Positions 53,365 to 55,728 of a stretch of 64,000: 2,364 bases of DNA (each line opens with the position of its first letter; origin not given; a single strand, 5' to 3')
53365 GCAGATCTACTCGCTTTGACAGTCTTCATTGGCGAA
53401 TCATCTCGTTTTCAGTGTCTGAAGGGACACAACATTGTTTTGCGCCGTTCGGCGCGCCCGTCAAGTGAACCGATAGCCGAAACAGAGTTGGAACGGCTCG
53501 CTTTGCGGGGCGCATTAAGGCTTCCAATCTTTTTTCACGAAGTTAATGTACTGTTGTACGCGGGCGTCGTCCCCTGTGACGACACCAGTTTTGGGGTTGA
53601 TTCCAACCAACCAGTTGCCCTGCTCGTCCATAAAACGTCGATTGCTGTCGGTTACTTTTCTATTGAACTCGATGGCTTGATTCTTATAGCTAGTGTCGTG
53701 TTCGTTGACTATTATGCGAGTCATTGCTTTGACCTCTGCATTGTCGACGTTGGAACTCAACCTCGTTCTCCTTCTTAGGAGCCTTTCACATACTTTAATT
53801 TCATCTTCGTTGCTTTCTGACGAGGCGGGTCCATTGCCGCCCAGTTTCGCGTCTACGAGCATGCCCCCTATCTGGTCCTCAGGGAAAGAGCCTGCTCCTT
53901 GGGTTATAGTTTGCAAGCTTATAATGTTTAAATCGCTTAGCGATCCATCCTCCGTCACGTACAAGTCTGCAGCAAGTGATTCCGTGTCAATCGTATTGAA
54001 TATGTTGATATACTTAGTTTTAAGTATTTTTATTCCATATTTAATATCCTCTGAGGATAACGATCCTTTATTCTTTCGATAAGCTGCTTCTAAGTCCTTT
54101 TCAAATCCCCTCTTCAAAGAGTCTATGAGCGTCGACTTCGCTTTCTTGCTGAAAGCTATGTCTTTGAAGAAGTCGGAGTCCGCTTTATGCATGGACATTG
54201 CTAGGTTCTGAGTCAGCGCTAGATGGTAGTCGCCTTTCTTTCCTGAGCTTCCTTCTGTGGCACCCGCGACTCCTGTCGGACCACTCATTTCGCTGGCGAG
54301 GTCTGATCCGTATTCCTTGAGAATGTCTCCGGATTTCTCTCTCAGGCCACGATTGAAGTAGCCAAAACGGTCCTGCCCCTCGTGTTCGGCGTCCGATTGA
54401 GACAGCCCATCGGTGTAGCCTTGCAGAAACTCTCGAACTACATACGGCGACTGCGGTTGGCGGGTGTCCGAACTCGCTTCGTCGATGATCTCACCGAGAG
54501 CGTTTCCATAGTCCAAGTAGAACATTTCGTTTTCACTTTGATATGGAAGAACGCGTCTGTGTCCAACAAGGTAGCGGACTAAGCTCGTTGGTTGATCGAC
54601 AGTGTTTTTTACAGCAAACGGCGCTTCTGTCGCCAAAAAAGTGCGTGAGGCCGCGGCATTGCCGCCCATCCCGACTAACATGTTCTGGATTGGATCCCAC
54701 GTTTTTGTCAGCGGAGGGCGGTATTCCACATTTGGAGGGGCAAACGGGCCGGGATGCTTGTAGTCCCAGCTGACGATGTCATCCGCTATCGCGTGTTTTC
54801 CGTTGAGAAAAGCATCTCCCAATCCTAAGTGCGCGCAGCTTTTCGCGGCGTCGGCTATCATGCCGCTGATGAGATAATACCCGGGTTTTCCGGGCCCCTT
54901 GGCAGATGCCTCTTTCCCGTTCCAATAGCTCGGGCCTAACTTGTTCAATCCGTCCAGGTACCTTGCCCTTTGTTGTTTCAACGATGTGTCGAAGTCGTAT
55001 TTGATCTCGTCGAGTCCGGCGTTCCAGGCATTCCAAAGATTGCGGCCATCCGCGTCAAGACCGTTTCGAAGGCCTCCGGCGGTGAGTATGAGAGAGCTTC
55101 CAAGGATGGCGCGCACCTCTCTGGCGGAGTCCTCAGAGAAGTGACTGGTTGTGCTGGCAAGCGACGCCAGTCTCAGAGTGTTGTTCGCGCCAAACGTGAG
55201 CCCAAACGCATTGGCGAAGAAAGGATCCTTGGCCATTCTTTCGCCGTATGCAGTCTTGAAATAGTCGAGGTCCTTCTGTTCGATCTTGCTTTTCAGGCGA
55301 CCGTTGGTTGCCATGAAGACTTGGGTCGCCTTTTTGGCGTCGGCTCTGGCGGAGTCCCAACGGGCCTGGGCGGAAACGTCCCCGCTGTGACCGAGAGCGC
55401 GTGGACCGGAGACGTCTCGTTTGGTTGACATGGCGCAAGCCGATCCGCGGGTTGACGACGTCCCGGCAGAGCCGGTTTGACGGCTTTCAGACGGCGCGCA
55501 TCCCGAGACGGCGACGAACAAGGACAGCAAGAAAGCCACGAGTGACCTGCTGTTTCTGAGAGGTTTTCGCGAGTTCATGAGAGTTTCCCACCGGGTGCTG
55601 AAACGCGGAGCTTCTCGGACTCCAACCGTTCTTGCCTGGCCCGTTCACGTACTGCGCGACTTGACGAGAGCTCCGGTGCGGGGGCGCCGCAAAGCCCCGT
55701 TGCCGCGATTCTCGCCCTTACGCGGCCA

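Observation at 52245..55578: Compositionally foreign two-gene islet: a 687-aa orphan lipoprotein followed by a secreted RCC1-repeat beta-propeller protein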

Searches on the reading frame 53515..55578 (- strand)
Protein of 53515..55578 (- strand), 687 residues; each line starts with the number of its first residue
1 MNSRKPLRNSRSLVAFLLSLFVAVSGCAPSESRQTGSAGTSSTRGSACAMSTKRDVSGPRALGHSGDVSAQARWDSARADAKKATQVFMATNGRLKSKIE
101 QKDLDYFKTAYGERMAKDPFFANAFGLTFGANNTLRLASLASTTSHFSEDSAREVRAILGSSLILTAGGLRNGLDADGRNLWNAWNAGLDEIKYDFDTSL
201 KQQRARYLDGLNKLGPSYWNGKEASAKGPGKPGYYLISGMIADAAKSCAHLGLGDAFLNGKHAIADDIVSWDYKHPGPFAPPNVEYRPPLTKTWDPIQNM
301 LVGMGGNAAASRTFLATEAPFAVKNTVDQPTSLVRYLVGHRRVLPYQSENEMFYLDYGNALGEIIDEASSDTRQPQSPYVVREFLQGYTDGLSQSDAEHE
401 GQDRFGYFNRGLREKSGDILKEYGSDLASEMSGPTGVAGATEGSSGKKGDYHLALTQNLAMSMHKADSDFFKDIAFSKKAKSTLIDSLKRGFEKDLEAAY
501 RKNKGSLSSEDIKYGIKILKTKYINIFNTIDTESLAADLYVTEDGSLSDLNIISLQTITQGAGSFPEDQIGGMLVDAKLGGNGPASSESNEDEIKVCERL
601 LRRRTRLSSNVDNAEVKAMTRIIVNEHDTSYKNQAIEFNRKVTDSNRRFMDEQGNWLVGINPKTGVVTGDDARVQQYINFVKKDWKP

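Call 3: search_protein_families(library=pfam, proteins=[window:53515-55578:-], max_evalue=0.1)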
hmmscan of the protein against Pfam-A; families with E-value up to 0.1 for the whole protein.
window:53515-55578:- (687 aa): 0 families

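Call 4: search_protein_families(library=ncbifam, proteins=[window:53515-55578:-], max_evalue=0.1)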
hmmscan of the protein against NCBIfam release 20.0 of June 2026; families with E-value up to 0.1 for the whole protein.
window:53515-55578:- (687 aa): 0 families

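Call 5: find_homologous_proteins(query=window:53515-55578:-)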
Query window:53515-55578:- (687 aa): 6 proteins with E <= 0.001 among 8000 candidates.
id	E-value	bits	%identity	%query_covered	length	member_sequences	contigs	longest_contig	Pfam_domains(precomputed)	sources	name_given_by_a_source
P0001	0.0e+0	1524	100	98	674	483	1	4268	-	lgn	-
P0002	2.5e-212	725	54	92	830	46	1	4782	-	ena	-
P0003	6.0e-204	698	51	99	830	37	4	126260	-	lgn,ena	-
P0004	2.5e-201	689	52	92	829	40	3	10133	-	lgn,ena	-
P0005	3.0e-194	666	51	93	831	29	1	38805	-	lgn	-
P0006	2.4e-138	481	41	99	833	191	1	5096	-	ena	-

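Call 6: search_solved_structures(query=window:53515-55578:-, max_evalue=1)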
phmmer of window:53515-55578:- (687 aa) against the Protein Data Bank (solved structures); distinct sequences matched with E-value up to 1: 0.
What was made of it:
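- Checked: "No recognisable domain" is true for Pfam, NCBIfam and PDB sequence searches (calls 3, 4, 6).
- Tried and rejected: Pfam, NCBIfam and PDB gave nothing (calls 3, 4, 6).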

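Call 8: find_encoding_contigs(protein=P0003, flank=10000, max_places=4)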
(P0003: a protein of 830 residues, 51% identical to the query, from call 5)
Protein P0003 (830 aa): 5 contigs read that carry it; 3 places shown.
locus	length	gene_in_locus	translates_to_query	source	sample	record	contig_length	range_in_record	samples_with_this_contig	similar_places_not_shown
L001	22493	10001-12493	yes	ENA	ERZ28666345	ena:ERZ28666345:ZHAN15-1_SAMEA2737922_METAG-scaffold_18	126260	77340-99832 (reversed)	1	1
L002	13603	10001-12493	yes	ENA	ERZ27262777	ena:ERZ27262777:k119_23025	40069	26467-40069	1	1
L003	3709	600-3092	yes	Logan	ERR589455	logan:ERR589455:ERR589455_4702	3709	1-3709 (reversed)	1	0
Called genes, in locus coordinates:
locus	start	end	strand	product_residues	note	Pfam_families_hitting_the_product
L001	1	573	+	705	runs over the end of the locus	PF01926:MMR_HSR1, PF02421:FeoB_N, PF07670:Gate, PF07664:FeoB_C, PF07670:Gate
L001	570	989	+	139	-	-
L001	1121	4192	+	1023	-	PF01565:FAD_binding_4, PF02913:FAD-oxidase_C, PF13183:Fer4_8, PF13534:Fer4_17 (weak)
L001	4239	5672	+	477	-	PF18755:RAMA (weak), PF14267:DUF4357 (faint)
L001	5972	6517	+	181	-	-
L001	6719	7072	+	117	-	-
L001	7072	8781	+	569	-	PF06259:Abhydrolase_8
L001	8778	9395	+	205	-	PF16145:DUF4853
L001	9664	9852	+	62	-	-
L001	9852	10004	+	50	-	-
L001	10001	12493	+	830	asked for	-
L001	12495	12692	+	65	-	-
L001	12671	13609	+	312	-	PF25390:WD40_RLD, PF13540:RCC1_2 (faint), PF00415:RCC1 (faint)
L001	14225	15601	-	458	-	PF12146:Hydrolase_4, PF00561:Abhydrolase_1, PF12697:Abhydrolase_6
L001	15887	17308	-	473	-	PF00561:Abhydrolase_1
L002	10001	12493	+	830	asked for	-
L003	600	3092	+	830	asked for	-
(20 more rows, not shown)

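Call 15: find_related_loci(query=A1, collection=genome_contigs, flank=10000)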
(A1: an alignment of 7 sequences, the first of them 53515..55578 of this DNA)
Query A1 (687 aa) in genome_contigs; peptide patterns used: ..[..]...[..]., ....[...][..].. (x = any residue, [..] = any of these).
205 stretches matched a pattern; 5 encode a relative of the query (tblastn E <= 1e-3); 5 distinct loci.
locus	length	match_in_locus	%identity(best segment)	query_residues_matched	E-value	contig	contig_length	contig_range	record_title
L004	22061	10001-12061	95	1-687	0e+0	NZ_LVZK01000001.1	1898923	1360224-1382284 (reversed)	Peptidiphaga gingivicola strain BA112 Peptido_ging_BA112_ctg1, whole genome shotgun sequence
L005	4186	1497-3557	93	1-687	0e+0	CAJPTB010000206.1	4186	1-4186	MAG: uncultured Ancrocorticia sp. isolate SRR9217470-mag-bin.1 genome assembly, contig: SRR9217470-mag-bin.1_1273, whole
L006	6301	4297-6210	51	50-686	0e+0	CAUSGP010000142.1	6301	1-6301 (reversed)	MAG TPA_asm: uncultured Actinomycetaceae bacterium isolate SRR5395377_bin.15_MetaWRAP_v1.3_MAG genome assembly, contig:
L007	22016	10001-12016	41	11-687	4e-141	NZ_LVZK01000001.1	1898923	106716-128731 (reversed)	Peptidiphaga gingivicola strain BA112 Peptido_ging_BA112_ctg1, whole genome shotgun sequence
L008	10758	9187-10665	46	54-538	1e-124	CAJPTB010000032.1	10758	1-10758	MAG: uncultured Ancrocorticia sp. isolate SRR9217470-mag-bin.1 genome assembly, contig: SRR9217470-mag-bin.1_244, whole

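Call 19: search_protein_families(library=pfam, proteins=[L007:9518-12019:+, L007:9180-9521:+, L007:12021-13139:+, L007:13430-14596:+, L007:6597-8306:+, L007:6250-6597:+, L007:8303-8920:+, L006:3721-6216:+, L006:3383-3724:+], max_evalue=1)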
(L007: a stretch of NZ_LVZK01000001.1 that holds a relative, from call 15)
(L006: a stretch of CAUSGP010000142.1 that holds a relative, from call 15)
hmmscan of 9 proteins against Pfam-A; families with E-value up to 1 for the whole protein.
L007:9518-12019:+ (833 aa): 2 families
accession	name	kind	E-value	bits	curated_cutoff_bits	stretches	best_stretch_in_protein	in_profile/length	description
PF20211.3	DUF6571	-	0.021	13.8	27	1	435-465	323-353/729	Family of unknown function (DUF6571)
PF18879.6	EspA_EspE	-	0.07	14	27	1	19-98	2-82/84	EspA/EspE family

L007:9180-9521:+ (113 aa): 0 families

L007:12021-13139:+ (372 aa): 3 families
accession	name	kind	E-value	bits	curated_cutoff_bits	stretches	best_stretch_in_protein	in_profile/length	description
PF25390.1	WD40_RLD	-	2.5e-18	67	150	1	86-275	91-274/363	RCC1-like domain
PF13540.12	RCC1_2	-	1e-11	44.7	22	3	195-223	1-29/30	Regulator of chromosome condensation (RCC1) repeat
PF00415.24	RCC1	-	3.4e-08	34.4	21.7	1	211-233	1-23/50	Regulator of chromosome condensation (RCC1) repeat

L007:13430-14596:+ (388 aa): 3 families
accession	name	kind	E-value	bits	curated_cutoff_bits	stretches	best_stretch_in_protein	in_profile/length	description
PF25390.1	WD40_RLD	-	5.3e-13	49.5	150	1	131-288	55-220/363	RCC1-like domain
PF00415.24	RCC1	-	1.3e-07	32.5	21.7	1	227-255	1-29/50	Regulator of chromosome condensation (RCC1) repeat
PF13540.12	RCC1_2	-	5.3e-05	23.3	22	2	214-239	4-29/30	Regulator of chromosome condensation (RCC1) repeat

L007:6597-8306:+ (569 aa): 1 family
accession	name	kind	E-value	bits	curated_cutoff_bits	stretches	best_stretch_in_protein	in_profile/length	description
PF06259.18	Abhydrolase_8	-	5.8e-28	98.2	20.5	1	310-486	4-172/178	Alpha/beta hydrolase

L007:6250-6597:+ (115 aa): 3 families
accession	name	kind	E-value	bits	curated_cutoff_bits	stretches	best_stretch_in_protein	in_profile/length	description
PF20169.3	DUF6537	-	0.042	14.2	27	1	63-110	148-195/203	Family of unknown function (DUF6537)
PF15456.11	Uds1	-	0.081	13.6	28.8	1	28-103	46-121/123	Up-regulated During Septation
PF14747.11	DUF4473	-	0.13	13.3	25.9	1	65-90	48-73/78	Domain of unknown function (DUF4473)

L007:8303-8920:+ (205 aa): 1 family
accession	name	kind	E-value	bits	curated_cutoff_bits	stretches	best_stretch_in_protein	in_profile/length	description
PF16145.10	DUF4853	-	3.3e-14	53.5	34.8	1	45-176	2-134/135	Domain of unknown function (DUF4853)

L006:3721-6216:+ (831 aa): 4 families
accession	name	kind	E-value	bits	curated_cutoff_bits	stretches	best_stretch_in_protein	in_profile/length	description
PF18546.6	MetOD1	-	0.097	13.2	23.8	1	621-679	14-72/142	Methanogen output domain 1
PF03413.25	PepSY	-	0.13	13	24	1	796-814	40-58/60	Peptidase propeptide and YPEB domain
PF14276.11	DUF4363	-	0.26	11.7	27.5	0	116-170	7-61/107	Domain of unknown function (DUF4363)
PF07544.18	Med9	-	0.85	10.2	26.9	0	647-670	14-38/80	RNA polymerase II transcription mediator complex subunit 9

L006:3383-3724:+ (113 aa): 0 families
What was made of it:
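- It has no signalling domain (calls 3, 19).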

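Call 30: search_protein_representatives(alignment_id=A1)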
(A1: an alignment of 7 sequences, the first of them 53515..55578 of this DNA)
Query: 7 sequences, 830 profile positions. Proteins with E-value up to 0.001 (for the whole library): 108; up to 1e-10: 85; up to 1e-30: 31. The best 108 are listed.
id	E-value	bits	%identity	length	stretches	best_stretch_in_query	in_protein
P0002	0.0e+00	1628.4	-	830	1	1-829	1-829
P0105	4.0e-93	329.9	-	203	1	37-196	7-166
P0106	1.9e-82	294.7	-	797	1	2-686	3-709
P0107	3.5e-80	287.1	-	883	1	1-619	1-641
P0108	2.5e-77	277.7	-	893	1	1-624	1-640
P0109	2.2e-76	274.6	-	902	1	4-801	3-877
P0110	3.0e-75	270.8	-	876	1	5-769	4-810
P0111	3.1e-75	270.8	-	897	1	1-698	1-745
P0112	3.2e-72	260.8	-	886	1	5-618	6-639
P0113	1.6e-68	248.6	-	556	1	3-535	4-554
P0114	7.8e-62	226.4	-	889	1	14-806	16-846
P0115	2.1e-48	182.0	-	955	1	7-618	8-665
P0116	2.5e-48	181.8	-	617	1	294-622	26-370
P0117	3.1e-47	178.2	-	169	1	603-757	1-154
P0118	4.2e-45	171.1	-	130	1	235-361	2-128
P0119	1.8e-40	155.8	-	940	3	8-448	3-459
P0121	3.8e-38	148.1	-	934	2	30-430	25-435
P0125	2.2e-36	142.3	-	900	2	22-458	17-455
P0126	5.4e-35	137.7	-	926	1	31-587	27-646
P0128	7.4e-34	133.9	-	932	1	46-618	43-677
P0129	9.6e-34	133.5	-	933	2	13-452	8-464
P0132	1.5e-32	129.5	-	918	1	34-595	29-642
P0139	1.6e-28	116.3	-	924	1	35-601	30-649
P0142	1.2e-26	110.1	-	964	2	454-574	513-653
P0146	7.1e-25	104.2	-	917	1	8-576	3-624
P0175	4.2e-17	78.5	-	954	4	518-645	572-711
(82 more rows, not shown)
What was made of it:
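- Checked: "Orphan" is wrong, because homologues exist (calls 5, 30).
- An exhaustive profile search found 108 representatives, mostly 880-960 aa (call 30).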

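Call 31: search_protein_families(library=pfam, proteins=[P0106, P0107, P0109, P0111, P0114, P0115, P0119, P0126, P0142, P0175], max_evalue=0.01)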
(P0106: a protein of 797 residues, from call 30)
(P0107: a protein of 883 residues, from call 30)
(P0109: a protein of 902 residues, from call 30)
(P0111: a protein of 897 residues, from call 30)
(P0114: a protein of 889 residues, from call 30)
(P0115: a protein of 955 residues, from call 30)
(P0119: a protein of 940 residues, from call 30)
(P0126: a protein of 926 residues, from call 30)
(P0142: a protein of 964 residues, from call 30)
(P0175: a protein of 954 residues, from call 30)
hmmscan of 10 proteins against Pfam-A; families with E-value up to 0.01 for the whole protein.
P0106 (797 aa): 1 family
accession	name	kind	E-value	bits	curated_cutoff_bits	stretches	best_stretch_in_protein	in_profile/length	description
PF06320.18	GCN5L1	-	0.0015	19.2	23.9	1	58-122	25-89/114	GCN5-like protein 1 (GCN5L1)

P0107 (883 aa): 1 family
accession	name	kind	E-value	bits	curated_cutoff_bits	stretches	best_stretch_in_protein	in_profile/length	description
PF20211.3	DUF6571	-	0.0085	15.1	27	0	662-780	504-625/729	Family of unknown function (DUF6571)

P0109 (902 aa): 0 families

P0111 (897 aa): 0 families

P0114 (889 aa): 1 family
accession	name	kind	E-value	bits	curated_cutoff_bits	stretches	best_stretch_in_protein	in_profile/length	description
PF20211.3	DUF6571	-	0.00017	20.7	27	0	200-301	115-211/729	Family of unknown function (DUF6571)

P0115 (955 aa): 0 families

P0119 (940 aa): 0 families

P0126 (926 aa): 1 family
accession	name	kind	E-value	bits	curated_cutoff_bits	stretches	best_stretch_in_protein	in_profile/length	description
PF18879.6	EspA_EspE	-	0.001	19.9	27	1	13-90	7-78/84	EspA/EspE family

P0142 (964 aa): 0 families

P0175 (954 aa): 0 families
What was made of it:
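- Closest known: Pfam DUF6571. Same: Collinear sub-threshold matches occur in the body of three family members (calls 19, 31).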

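Call 36: predict_structure(alignment_id=A1)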
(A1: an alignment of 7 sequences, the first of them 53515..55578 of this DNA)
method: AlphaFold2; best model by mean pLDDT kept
length: 687 residues; sequences in the alignment: 7
mean_pLDDT: 52.3   pTM: 0.44
mean pLDDT of the five models: 52.3, 52.0, 49.8, 48.4, 46.1
residues with pLDDT >= 90: 0; 70-90: 130; 50-70: 237; < 50: 320
segments of 3 or more residues with pLDDT < 50: 1-70, 166-238, 254-306, 319-330, 342-357, 438-451, 532-609
pLDDT, mean of each block of 10 residues (from residue 1): 29 29 28 24 24 26 35 63 80 68 83 67 63 58 61 70 50 37 38 40 44 41 36 45 58 48 38 33 30 40 49 57 40 61 40 45 64 62 71 59 58 70 64 54 37 54 54 54 65 76 61 68 59 42 35 34 30 30 36 35 38 73 71 82 86 83 78 84 67
secondary structure, 60 per line:
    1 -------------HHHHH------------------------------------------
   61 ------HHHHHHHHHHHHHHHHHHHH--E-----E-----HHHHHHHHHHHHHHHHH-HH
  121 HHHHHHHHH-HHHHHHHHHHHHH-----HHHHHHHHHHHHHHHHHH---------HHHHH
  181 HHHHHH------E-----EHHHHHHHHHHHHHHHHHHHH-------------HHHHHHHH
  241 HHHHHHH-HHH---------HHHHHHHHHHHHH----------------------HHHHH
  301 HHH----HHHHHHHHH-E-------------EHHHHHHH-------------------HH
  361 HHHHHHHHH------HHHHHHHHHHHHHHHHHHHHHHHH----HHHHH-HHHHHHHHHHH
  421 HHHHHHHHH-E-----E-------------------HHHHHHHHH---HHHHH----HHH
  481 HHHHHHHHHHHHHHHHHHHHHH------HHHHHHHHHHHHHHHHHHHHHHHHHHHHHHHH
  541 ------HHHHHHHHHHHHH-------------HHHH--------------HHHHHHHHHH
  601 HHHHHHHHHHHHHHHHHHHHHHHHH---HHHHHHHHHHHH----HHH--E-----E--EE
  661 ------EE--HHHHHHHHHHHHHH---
elements in order (helices of 4 or more, strands of 3 or more residues): H14-18 H67-86 H101-117 H119-129 H131-143 H149-166 H176-186 H200-219 H233-247 H261-273 H296-303 H308-316 H333-339 H359-369 H376-399 H404-408 H410-429 H457-465 H469-473 H478-502 H509-540 H547-559 H573-576 H591-625 H629-640 H671-684
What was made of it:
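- Tried and rejected: With only 7 sequences it gave pLDDT 52 and was unusable (call 36).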

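Call 40: find_encoding_contigs(protein=P0109, flank=8000, max_places=2)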
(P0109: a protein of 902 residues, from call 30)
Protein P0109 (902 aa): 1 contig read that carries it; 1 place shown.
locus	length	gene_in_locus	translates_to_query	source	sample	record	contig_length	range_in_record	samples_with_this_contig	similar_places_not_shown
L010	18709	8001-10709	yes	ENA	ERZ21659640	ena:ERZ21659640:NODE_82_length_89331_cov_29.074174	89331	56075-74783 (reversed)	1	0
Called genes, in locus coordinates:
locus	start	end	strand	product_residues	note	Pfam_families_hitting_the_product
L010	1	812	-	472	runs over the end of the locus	-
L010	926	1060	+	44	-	-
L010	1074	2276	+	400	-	-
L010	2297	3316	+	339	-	PF26366:DUF8094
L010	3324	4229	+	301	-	PF13432:TPR_16 (weak), PF14561:TPR_20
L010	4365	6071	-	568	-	PF00128:Alpha-amylase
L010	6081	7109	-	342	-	PF00356:LacI, PF13560:HTH_31 (weak), PF00532:Peripla_BP_1, PF13407:Peripla_BP_4, PF13377:Peripla_BP_3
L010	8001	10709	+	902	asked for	-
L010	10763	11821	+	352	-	PF01497:Peripla_BP_2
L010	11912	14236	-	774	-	PF22019:GlgB_N, PF02922:CBM_48, PF00128:Alpha-amylase (weak), PF02806:Alpha-amylase_C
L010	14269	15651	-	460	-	PF01636:APH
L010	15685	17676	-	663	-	PF11896:GlgE_dom_N_S, PF00128:Alpha-amylase (weak), PF21702:GLGE_C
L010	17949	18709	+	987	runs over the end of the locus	PF01582:TIR (weak), PF08937:ThsB_TIR (weak), PF13676:TIR_2, PF00400:WD40 (faint), PF12894:ANAPC4_WD40 (faint), PF23381:Beta-prop_IFT122_1st (faint), PF24807:WD40_CDC20-Fz (faint), PF23414:Beta-prop_EML_2 (faint), +4 more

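Call 41: find_encoding_contigs(protein=P0126, flank=8000, max_places=2)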
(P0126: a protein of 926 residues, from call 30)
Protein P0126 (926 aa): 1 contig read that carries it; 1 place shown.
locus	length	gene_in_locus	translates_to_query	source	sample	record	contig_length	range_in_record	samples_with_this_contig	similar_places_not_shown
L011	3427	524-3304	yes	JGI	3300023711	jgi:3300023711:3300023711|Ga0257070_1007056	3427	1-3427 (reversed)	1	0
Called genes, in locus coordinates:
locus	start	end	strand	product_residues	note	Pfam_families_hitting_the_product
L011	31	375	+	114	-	-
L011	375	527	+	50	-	-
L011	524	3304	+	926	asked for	-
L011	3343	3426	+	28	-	?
